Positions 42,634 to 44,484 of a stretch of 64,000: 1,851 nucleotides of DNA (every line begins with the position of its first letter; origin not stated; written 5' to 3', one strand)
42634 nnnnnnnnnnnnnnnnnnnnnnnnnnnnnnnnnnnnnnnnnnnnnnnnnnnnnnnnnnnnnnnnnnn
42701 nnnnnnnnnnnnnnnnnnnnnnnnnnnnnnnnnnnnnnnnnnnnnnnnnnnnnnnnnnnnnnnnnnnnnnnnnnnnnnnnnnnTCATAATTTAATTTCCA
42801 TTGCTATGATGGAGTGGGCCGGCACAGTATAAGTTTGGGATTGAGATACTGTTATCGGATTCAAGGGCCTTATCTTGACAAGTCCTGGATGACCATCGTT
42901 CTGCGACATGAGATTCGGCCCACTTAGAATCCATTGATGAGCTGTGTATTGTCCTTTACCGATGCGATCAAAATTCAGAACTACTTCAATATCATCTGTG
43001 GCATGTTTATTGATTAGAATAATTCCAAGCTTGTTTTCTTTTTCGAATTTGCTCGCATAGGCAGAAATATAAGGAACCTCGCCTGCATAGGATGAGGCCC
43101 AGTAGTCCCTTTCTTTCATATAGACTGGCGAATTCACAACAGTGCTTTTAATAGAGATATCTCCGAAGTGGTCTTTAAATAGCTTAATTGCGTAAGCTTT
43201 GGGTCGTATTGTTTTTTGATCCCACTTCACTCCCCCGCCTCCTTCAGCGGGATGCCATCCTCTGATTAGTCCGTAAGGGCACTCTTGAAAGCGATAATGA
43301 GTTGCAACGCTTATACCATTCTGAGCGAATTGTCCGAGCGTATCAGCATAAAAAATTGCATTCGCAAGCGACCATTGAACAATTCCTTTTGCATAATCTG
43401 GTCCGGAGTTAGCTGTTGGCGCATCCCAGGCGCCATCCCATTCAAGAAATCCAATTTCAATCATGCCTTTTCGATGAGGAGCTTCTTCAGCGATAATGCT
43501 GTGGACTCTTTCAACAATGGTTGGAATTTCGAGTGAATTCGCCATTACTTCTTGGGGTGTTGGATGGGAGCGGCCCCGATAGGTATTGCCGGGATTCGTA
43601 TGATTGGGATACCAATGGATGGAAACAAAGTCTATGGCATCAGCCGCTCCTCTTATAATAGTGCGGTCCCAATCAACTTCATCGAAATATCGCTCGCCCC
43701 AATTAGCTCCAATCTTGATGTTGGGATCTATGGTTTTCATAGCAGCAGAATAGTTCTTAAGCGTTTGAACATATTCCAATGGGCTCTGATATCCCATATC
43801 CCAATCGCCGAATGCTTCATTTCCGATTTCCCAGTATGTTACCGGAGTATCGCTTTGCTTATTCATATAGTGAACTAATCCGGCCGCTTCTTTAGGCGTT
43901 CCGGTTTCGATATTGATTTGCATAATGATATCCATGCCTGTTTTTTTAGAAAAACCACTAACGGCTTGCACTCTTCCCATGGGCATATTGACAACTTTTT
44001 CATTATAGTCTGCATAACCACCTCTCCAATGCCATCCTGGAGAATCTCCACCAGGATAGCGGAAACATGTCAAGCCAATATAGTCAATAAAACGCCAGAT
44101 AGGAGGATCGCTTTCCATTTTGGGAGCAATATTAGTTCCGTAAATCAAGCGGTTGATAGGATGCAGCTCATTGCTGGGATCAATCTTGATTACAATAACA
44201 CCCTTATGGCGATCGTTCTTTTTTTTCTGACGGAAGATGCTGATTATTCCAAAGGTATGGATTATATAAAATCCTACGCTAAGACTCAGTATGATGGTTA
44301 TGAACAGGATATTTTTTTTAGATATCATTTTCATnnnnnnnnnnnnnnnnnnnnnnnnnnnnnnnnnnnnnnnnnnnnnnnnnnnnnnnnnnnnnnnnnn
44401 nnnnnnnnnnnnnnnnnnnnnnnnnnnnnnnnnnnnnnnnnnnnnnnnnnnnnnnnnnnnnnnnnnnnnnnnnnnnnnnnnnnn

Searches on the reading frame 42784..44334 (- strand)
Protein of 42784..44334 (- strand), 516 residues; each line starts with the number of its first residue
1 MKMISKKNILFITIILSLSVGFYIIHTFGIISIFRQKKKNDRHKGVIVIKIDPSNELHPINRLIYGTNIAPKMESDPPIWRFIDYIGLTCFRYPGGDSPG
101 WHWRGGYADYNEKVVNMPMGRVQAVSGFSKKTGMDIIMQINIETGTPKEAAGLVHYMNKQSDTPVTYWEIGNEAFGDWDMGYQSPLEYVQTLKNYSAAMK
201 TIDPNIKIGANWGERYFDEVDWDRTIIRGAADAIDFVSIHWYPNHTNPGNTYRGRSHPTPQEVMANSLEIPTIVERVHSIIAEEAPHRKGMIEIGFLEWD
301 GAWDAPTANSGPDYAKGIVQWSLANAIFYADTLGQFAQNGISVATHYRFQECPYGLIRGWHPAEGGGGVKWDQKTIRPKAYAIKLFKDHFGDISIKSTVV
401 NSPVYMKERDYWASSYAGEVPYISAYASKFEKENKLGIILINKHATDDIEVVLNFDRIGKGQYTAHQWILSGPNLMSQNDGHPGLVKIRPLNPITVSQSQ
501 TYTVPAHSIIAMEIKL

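Call 45: search_protein_families(library=pfam, proteins=[window:42784-44334:-], max_evalue=0.00001)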
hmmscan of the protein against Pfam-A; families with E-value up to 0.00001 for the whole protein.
window:42784-44334:- (516 aa): 0 families

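Call 48: search_protein_families(library=pfam, proteins=[window:42784-44334:-], max_evalue=0.001)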
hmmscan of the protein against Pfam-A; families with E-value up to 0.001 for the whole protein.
window:42784-44334:- (516 aa): 0 families

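Call 50: search_protein_families(library=ncbifam, proteins=[window:42784-44334:-], max_evalue=0.00001)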
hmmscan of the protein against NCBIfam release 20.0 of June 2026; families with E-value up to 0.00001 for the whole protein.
window:42784-44334:- (516 aa): 1 family
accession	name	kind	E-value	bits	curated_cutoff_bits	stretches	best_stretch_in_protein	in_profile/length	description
NF051901.1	ArabsyFurArfAAgro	equivalog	3.1e-19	69.3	625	1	85-499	59-485/502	arabinosylfuranosidase ArfA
